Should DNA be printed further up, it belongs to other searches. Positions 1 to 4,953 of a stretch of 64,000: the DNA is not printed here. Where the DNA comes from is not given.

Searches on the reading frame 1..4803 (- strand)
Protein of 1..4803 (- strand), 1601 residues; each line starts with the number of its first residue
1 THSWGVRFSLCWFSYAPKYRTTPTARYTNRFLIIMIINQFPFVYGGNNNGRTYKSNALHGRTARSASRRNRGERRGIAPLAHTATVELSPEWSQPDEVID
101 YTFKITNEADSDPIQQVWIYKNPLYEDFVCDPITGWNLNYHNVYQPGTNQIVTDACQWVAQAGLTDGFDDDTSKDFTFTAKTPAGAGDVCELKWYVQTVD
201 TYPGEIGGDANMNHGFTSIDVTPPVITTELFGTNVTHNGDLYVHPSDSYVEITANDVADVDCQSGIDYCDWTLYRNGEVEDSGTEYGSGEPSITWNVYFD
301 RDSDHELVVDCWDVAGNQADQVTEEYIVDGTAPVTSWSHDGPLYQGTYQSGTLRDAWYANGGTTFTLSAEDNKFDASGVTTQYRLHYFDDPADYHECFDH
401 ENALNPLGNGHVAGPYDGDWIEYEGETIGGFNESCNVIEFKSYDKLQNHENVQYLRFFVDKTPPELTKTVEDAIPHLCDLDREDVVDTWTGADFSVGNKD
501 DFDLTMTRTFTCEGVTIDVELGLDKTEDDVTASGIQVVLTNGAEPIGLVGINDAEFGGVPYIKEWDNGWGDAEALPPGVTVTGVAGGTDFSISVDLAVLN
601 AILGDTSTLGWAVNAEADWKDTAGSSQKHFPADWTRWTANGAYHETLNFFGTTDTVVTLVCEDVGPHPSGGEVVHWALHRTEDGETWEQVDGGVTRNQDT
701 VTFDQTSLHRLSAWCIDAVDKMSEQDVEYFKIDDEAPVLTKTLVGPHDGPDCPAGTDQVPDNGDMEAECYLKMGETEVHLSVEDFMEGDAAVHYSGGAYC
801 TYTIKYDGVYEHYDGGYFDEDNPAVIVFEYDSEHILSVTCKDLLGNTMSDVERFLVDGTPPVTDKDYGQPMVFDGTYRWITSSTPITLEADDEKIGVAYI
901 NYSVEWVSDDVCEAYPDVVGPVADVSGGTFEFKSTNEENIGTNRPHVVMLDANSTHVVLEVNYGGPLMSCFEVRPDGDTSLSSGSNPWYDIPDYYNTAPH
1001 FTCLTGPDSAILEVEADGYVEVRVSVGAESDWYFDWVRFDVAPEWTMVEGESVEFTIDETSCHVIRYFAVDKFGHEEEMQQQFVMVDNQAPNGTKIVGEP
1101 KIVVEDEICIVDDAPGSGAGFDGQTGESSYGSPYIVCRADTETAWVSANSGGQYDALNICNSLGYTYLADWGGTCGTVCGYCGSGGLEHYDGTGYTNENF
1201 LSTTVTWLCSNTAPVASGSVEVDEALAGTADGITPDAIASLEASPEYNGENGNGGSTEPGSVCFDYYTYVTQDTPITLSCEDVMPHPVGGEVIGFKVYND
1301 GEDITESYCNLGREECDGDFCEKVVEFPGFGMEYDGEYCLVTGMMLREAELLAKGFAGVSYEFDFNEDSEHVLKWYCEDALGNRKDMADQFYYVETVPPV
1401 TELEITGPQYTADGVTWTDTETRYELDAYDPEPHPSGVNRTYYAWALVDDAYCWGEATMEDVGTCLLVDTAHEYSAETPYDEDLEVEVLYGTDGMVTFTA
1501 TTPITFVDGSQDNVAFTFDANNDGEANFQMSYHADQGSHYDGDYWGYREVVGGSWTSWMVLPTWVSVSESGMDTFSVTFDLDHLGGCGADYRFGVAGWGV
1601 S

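Call 5: search_protein_families(library=pfam, proteins=[window:1-4803:-], max_evalue=0.1)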
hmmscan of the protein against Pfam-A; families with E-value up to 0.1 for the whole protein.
window:1-4803:- (1601 aa): 1 family
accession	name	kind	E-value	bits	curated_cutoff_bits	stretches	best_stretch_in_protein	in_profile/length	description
PF13754.12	Big_3_4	-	0.029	14.7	27.3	0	1364-1401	29-66/106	Domain of unknown function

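Call 6: search_protein_families(library=ncbifam, proteins=[window:1-4803:-], max_evalue=0.1)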
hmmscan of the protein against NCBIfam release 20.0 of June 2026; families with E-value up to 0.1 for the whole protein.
window:1-4803:- (1601 aa): 2 families
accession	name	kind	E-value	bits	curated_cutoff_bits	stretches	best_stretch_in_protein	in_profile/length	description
NF047441.1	Lepto_OmpL47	equivalog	3.7e-12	46.5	250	1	1056-1107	108-158/336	multi-beta-barrel domain surface protein OmpL47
NF047446.1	barrel_OmpL47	domain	9.3e-09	35.6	40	0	1050-1081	33-63/68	OmpL47-type beta-barrel domain-containing protein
